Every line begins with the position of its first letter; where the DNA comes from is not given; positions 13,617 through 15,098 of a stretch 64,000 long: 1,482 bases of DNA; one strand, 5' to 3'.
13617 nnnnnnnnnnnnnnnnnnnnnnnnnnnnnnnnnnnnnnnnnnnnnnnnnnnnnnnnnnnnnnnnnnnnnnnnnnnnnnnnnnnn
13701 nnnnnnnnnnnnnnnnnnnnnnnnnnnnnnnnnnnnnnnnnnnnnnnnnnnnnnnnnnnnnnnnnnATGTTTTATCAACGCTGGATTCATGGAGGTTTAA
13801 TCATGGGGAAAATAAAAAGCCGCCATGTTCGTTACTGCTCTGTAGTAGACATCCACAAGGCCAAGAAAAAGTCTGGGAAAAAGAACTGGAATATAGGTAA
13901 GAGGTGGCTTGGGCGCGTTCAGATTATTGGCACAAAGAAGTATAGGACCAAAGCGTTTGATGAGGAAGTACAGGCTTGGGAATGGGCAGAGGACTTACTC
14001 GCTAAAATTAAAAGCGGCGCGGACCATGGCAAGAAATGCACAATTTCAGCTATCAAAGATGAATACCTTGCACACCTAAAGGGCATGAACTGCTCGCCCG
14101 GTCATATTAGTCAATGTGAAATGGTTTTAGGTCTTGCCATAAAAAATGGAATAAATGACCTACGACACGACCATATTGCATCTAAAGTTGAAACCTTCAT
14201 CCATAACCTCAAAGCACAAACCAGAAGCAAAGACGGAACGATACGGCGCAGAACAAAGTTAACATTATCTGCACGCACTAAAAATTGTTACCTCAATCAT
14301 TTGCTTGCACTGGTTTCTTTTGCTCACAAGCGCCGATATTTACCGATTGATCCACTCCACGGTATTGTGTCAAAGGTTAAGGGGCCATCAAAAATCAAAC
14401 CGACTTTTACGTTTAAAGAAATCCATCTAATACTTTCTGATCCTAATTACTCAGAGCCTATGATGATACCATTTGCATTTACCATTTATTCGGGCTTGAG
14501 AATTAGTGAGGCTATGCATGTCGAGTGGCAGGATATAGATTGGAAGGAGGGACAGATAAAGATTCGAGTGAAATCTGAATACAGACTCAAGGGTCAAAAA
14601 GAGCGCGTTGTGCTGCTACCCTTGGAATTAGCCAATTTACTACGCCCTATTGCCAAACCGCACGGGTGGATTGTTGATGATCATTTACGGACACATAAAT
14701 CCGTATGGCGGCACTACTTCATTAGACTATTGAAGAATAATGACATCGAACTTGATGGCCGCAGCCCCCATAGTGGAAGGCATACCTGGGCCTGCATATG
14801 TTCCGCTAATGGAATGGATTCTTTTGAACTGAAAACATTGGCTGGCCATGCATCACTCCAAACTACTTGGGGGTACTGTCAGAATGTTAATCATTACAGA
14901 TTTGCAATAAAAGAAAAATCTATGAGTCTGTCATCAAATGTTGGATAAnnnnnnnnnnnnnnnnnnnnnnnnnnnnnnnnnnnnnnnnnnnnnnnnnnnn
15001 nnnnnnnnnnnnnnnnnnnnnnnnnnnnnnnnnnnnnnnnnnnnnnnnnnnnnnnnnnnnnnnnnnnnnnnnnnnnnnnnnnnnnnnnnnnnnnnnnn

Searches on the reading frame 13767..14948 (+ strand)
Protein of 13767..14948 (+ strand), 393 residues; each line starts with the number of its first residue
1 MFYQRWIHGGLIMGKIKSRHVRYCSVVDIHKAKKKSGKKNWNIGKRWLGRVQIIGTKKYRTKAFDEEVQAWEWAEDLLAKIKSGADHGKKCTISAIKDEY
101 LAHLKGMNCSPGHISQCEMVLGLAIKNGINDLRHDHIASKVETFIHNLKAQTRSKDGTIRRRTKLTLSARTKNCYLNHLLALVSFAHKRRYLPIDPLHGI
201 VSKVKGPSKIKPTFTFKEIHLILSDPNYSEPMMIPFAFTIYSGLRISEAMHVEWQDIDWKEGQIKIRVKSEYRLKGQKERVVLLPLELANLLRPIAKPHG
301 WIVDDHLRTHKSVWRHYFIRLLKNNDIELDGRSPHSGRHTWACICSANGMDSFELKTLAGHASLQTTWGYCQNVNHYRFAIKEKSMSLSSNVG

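Call 4: search_protein_families(library=pfam, proteins=[window:13767-14948:+], max_evalue=0.01)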
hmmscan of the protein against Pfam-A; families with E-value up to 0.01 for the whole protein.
window:13767-14948:+ (393 aa): 1 family
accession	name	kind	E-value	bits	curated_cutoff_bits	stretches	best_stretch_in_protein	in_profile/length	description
PF00589.27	Phage_integrase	-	3.3e-20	73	27.1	1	216-373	5-168/172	Phage integrase family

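Call 5: search_protein_families(library=ncbifam, proteins=[window:13767-14948:+], max_evalue=0.01)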
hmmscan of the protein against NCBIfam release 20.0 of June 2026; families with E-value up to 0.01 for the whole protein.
window:13767-14948:+ (393 aa): 10 families
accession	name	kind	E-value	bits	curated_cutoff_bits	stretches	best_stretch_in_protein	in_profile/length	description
NF040815.2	recomb_XerA_Arch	equivalog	1.8e-15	57.3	220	1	99-373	2-254/263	site-specific tyrosine recombinase/integron integrase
TIGR02224.1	recomb_XerC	equivalog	2.4e-12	46.9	335.15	1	158-371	52-275/295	tyrosine recombinase XerC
TIGR02249.1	integrase_gron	subfamily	1.9e-11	43.9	265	1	199-305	87-187/315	integron integrase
NF001399.0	PRK00283.1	subfamily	2.5e-11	43.4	279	1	147-371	48-281/300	tyrosine recombinase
TIGR02225.1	recomb_XerD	equivalog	4.5e-10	39.3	329.6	1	156-371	47-272/290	site-specific tyrosine recombinase XerD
NF011946.0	PRK15417.1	equivalog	1.1e-06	28.1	435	1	236-306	136-203/337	integron integrase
NF003462.0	PRK05084.1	equivalog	6.5e-06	25.1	267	0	237-270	202-235/360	tyrosine recombinase XerS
NF007371.0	PRK09871.1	subfamily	0.0012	18.5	222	0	241-268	37-64/198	tyrosine-type DNA invertase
NF040693.1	recomb_GmtY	equivalog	0.0016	17.7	340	0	330-373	389-432/441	gamma-mobile-trio recombinase GmtY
NF002331.0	PRK01287.1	subfamily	0.0029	16.6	371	0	333-372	272-311/365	site-specific tyrosine recombinase XerC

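Call 94: search_protein_families(library=pfam, proteins=[L099:2149-3072:-, L106:4228-5307:-, L101:6445-7515:-, L106:1852-2931:-, L106:244-1281:-, L103:65-2908:+, L103:2916-3737:+, L099:259-1248:+, L101:7955-11194:-, L108:6427-8049:-], max_evalue=0.001)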
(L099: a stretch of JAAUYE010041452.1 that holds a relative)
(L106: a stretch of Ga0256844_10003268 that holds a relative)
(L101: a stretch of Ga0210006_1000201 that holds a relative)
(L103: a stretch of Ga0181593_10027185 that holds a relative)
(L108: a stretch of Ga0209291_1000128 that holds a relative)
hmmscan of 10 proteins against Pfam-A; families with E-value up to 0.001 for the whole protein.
L099:2149-3072:- (307 aa): 2 families
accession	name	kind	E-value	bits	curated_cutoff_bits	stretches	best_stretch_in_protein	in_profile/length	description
PF02882.25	THF_DHG_CYH_C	-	3.3e-66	222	27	1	133-299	1-159/160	Tetrahydrofolate dehydrogenase/cyclohydrolase, NAD(P)-binding domain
PF00763.28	THF_DHG_CYH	-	4.3e-40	137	32.8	1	15-130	1-115/115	Tetrahydrofolate dehydrogenase/cyclohydrolase, catalytic domain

L106:4228-5307:- (359 aa): 0 families

L101:6445-7515:- (356 aa): 1 family
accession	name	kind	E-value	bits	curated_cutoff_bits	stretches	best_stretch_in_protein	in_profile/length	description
PF01699.29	Na_Ca_ex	-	2.7e-21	76.5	24.9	2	36-182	4-149/151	Sodium/calcium exchanger protein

L106:1852-2931:- (359 aa): 4 families
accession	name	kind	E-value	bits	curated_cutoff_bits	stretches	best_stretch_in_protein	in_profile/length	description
PF19034.5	RnlA-toxin_DBD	-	3e-31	108.8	27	1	203-325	3-125/125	RNase LS, bacterial toxin DBD domain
PF19417.4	RnlA_toxin_N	-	3.3e-19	69.3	24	1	2-81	1-82/82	RNase LS, bacterial toxin N-terminal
PF15935.10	RnlA_toxin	-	2.5e-12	47.3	27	1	94-181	4-87/87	RNase LS, bacterial toxin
PF18869.6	HEPN_RnaseLS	-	5.7e-12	46.5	29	1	234-339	18-121/124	RnaseLS-like HEPN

L106:244-1281:- (345 aa): 0 families

L103:65-2908:+ (948 aa): 5 families
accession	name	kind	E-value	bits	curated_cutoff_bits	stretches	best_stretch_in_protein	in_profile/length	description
PF12008.13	EcoR124_C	-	1.4e-67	228.5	23.1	1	475-735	1-260/260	Type I restriction and modification enzyme - subunit R C terminal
PF18766.7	SWI2_SNF2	-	8.2e-63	212.4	26.7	1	21-249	1-215/221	SWI2/SNF2 ATPase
PF22679.2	T1R_D3-like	-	1.3e-57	195.1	27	1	276-454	2-158/158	Type I restriction enzyme subunit R domain 3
PF04851.21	ResIII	-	4e-40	137.8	22.5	1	16-179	2-163/164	Type III restriction enzyme, res subunit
PF00270.35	DEAD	-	4.4e-09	36.7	26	1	20-179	2-161/167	DEAD/DEAH box helicase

L103:2916-3737:+ (274 aa): 0 families

L099:259-1248:+ (330 aa): 3 families
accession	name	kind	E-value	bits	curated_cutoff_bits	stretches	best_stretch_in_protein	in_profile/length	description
PF13302.13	Acetyltransf_3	-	4.4e-33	115.3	25.4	1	161-297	1-137/138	Acetyltransferase (GNAT) domain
PF11625.14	DUF3253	-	1.8e-25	89.4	22.1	1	63-148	2-80/81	Protein of unknown function (DUF3253)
PF00583.31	Acetyltransf_1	-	1.1e-06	29.4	20.7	1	192-297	12-116/116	Acetyltransferase (GNAT) family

L101:7955-11194:- (1079 aa): 8 families
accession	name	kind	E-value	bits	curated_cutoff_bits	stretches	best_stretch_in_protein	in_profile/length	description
PF00563.25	EAL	-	1.5e-73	247.5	31.3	1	831-1065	2-235/236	EAL domain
PF00990.26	GGDEF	-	2.3e-54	184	23.8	1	654-811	1-161/161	Diguanylate cyclase, GGDEF domain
PF08448.16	PAS_4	-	9e-44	148.6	23.1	2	413-523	1-110/110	PAS fold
PF13426.13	PAS_9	-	5.6e-43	145.9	27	4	540-642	2-103/103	PAS domain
PF08447.18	PAS_3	-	2.8e-39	133.7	25.6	2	177-266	2-89/89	PAS fold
PF00989.32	PAS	-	2.2e-37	128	22.6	3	537-630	9-103/113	PAS fold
PF13188.13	PAS_8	-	4.1e-26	90.4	21.8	2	409-464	3-57/65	PAS domain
PF14598.12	PAS_11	-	1.7e-06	28.4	25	0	195-266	31-101/109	PAS domain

L108:6427-8049:- (540 aa): 9 families
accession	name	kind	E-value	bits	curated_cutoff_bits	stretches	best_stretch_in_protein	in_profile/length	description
PF00158.32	Sigma54_activat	-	2.2e-68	229.6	20.2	1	201-367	1-167/168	Sigma-54 interaction domain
PF14532.12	Sigma54_activ_2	-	1e-20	74.8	25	1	202-372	1-138/138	Sigma-54 interaction domain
PF25601.1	AAA_lid_14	-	2.2e-16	59.9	27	1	374-435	2-63/87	AAA+ ATPase lid domain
PF01590.32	GAF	-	5.1e-10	40.4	22.4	1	31-165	4-132/133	GAF domain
PF07728.20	AAA_5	-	7.5e-08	32.9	22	1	225-344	2-124/139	AAA domain (dynein-related subfamily)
PF13185.12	GAF_2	-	2.2e-07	31.6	28.6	1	31-166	6-135/136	GAF domain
PF01078.27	Mg_chelatase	-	6.3e-06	26.2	20.3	0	280-342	93-157/207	Magnesium chelatase, subunit ChlI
PF02954.25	HTH_8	-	7.7e-06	26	22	1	491-524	4-37/42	Bacterial regulatory protein, Fis family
PF00004.35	AAA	-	5e-05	24.2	21.2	1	225-343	1-110/131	ATPase family associated with various cellular activities (AAA)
